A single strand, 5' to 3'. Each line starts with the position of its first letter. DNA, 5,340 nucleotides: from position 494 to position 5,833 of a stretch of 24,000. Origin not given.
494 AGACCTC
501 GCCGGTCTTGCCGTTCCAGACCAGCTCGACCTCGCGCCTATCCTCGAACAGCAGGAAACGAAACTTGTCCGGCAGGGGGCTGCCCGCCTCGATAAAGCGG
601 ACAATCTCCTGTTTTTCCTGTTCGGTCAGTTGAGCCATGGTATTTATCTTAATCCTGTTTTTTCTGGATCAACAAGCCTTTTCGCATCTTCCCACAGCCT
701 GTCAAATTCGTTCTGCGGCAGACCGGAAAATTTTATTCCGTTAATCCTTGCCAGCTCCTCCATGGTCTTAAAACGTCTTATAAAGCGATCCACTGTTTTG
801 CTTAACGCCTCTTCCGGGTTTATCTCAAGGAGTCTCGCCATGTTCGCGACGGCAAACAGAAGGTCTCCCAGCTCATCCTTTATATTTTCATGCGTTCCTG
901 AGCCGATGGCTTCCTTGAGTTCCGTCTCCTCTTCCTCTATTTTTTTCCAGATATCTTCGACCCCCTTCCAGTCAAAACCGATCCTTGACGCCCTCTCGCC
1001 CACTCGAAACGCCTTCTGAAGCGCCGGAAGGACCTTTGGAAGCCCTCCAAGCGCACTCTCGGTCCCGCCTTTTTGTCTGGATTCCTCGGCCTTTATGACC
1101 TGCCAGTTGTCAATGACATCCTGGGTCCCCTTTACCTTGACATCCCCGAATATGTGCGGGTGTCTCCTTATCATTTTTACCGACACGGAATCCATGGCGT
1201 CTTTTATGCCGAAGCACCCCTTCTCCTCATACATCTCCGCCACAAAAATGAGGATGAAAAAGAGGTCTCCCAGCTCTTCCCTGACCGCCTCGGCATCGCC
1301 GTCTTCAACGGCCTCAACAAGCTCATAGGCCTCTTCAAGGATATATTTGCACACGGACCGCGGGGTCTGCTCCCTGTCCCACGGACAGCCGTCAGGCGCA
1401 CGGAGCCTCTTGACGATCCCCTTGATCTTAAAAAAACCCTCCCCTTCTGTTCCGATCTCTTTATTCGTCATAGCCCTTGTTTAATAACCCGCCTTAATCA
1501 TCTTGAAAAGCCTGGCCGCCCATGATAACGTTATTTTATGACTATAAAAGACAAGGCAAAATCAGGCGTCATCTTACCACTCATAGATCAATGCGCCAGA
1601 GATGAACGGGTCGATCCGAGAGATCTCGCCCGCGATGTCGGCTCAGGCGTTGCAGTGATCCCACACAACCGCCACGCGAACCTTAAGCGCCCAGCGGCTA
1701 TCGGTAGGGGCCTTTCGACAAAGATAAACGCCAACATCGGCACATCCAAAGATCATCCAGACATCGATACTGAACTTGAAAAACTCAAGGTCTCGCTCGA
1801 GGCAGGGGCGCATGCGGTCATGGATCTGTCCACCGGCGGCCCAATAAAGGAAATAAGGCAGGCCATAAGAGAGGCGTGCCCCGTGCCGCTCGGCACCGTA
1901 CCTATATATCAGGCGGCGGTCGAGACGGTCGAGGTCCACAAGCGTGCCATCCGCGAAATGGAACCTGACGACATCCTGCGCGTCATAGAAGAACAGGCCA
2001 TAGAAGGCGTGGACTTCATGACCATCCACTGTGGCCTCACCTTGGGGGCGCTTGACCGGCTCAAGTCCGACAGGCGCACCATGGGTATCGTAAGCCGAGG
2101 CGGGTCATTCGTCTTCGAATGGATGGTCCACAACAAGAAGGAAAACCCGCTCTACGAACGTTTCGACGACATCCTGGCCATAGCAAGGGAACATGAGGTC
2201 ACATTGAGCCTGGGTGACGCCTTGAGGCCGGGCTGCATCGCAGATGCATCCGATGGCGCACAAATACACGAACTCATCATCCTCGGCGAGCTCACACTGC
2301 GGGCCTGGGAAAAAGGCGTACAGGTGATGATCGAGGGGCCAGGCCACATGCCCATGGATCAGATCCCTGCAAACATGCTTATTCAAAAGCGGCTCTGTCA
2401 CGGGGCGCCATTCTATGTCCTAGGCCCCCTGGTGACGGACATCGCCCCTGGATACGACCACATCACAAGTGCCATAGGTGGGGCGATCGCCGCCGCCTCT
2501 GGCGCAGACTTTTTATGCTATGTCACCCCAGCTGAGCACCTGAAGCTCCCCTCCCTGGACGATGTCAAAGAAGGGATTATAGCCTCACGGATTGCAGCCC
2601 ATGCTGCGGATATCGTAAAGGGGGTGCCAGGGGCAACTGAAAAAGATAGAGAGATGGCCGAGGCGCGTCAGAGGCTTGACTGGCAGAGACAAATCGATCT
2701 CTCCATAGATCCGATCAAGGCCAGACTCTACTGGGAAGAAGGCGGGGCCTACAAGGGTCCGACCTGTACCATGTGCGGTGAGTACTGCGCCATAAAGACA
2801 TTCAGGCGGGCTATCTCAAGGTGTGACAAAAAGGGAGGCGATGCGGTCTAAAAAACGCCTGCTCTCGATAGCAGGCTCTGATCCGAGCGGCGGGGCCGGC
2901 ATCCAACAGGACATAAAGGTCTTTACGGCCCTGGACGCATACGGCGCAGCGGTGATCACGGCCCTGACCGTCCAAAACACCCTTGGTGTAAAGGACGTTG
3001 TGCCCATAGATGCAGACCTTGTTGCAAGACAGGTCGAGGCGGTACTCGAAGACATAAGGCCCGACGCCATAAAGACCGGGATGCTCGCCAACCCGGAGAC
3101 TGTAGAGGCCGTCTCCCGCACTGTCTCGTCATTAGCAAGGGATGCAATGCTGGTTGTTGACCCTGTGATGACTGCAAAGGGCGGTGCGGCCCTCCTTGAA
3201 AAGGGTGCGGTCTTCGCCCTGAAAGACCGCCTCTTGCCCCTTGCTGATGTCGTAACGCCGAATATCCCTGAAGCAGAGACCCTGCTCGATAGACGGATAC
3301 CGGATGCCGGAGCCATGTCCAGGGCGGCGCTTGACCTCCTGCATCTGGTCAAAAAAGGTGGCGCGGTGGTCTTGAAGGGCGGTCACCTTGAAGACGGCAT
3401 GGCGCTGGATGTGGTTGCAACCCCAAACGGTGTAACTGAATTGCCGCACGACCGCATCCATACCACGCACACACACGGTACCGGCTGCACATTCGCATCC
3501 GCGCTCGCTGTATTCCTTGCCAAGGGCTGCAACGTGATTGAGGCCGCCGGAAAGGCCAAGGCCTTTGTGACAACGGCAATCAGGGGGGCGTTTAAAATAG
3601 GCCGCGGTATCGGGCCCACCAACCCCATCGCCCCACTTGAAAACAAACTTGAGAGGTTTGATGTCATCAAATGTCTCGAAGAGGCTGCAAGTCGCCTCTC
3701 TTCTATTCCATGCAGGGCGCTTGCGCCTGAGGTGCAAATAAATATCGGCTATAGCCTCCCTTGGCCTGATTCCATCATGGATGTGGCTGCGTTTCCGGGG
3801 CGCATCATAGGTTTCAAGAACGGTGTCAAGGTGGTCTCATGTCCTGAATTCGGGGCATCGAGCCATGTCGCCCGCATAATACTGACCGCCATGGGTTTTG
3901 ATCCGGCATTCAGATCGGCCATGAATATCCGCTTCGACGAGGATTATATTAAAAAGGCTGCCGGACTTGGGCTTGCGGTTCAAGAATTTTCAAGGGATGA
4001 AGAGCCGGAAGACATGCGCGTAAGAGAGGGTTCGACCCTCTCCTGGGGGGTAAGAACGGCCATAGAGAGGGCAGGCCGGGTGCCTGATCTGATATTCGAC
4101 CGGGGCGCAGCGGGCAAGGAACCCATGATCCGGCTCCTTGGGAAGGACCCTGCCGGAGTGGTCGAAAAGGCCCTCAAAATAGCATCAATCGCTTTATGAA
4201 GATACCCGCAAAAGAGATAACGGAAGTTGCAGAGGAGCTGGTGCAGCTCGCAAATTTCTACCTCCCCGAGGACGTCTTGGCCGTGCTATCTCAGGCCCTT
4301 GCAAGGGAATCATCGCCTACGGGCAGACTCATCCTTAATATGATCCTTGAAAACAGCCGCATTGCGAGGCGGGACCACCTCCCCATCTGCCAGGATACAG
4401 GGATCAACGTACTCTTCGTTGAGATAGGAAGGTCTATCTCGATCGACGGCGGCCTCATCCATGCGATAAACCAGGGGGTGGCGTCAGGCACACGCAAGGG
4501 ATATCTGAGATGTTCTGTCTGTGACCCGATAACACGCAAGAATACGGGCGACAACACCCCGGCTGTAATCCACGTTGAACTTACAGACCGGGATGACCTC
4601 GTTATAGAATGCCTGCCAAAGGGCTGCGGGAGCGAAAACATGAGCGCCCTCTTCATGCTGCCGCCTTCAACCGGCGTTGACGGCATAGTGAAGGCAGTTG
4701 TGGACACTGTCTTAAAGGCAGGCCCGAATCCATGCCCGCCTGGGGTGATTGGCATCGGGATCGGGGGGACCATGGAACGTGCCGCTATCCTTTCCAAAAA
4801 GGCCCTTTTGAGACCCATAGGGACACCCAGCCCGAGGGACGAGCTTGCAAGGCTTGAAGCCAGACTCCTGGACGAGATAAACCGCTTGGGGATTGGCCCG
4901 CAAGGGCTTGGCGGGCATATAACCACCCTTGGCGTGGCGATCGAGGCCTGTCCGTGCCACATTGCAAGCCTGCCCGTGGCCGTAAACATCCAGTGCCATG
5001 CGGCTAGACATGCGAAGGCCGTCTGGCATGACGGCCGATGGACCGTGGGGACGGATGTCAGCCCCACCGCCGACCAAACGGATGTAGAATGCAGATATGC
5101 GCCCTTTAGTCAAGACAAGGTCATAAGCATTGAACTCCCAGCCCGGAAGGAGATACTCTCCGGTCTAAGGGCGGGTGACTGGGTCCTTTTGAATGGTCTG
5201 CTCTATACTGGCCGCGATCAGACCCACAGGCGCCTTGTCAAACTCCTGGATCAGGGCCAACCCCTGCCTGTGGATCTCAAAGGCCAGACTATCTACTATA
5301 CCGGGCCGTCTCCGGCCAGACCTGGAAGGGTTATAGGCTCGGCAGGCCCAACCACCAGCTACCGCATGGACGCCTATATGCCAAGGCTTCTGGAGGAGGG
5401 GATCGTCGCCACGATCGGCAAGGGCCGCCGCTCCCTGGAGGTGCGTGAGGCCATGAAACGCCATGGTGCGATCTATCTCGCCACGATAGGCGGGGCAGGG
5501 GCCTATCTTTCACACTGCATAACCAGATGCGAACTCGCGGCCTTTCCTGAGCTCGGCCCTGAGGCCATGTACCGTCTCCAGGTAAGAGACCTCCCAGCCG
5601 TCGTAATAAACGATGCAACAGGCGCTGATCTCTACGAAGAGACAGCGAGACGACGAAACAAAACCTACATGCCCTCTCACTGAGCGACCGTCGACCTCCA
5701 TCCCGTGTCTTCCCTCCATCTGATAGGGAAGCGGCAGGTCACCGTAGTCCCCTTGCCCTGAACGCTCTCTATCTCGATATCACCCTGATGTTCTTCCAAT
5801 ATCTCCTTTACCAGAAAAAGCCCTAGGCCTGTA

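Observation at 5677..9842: Stressosome-type RsbR-RsbS-RsbT operon wired to a non-canonical output, with no sigma factor, RsbV/W pair or response regulator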

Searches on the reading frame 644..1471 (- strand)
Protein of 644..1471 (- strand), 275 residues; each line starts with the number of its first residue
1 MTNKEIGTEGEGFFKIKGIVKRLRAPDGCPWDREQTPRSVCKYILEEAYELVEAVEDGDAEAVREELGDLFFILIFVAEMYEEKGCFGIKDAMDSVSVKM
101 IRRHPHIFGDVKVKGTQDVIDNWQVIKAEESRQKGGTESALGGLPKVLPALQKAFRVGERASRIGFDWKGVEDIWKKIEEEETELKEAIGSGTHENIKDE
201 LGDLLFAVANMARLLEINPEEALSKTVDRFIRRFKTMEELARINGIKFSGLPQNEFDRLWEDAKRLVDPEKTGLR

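Call 74: search_protein_families(library=pfam, proteins=[window:644-1471:-], max_evalue=0.0001)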
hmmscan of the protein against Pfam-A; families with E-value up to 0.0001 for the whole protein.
window:644-1471:- (275 aa): 3 families
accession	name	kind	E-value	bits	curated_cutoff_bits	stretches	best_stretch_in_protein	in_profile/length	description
PF03819.22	MazG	-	2.9e-35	120.8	22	2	35-108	1-74/74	MazG nucleotide pyrophosphohydrolase domain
PF01503.22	PRA-PH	-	2.1e-14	54.1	21.3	2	167-224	21-80/86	Phosphoribosyl-ATP pyrophosphohydrolase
PF12643.12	MazG-like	-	1.5e-06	28.8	27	0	173-232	14-68/85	MazG-like family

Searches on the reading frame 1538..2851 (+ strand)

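Call 74: search_protein_families(library=pfam, proteins=[window:1538-2851:+], max_evalue=0.0001)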
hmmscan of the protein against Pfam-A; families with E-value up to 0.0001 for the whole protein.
window:1538-2851:+ (437 aa): 1 family
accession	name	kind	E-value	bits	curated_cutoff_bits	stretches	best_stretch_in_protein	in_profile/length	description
PF01964.24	ThiC_Rad_SAM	-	7.2e-191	634.9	25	1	3-422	2-418/420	Radical SAM ThiC family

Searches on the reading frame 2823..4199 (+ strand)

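Call 74: search_protein_families(library=pfam, proteins=[window:2823-4199:+], max_evalue=0.0001)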
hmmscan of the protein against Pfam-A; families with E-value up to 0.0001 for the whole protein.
window:2823-4199:+ (458 aa): 2 families
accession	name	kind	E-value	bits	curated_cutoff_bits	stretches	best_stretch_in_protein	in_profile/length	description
PF08543.17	Phos_pyr_kin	-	1.5e-83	280.4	27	1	20-267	1-246/246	Phosphomethylpyrimidine kinase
PF10120.14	ThiN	-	1.4e-59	200.9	25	1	285-451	2-164/165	Thiamine-phosphate synthase ThiN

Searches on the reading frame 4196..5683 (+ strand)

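Call 51: search_protein_families(library=pfam, proteins=[window:4196-5683:+], max_evalue=0.0001)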
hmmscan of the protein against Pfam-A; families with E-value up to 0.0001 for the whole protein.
window:4196-5683:+ (495 aa): 2 families
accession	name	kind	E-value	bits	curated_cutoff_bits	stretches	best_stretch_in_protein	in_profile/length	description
PF05681.19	Fumerase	-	3.6e-108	361.4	25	1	10-275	2-269/270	Fumarate hydratase (Fumerase)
PF05683.17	Fumerase_C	-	5.7e-55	186.3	22.2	1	306-482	25-204/205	Fumarase C-terminus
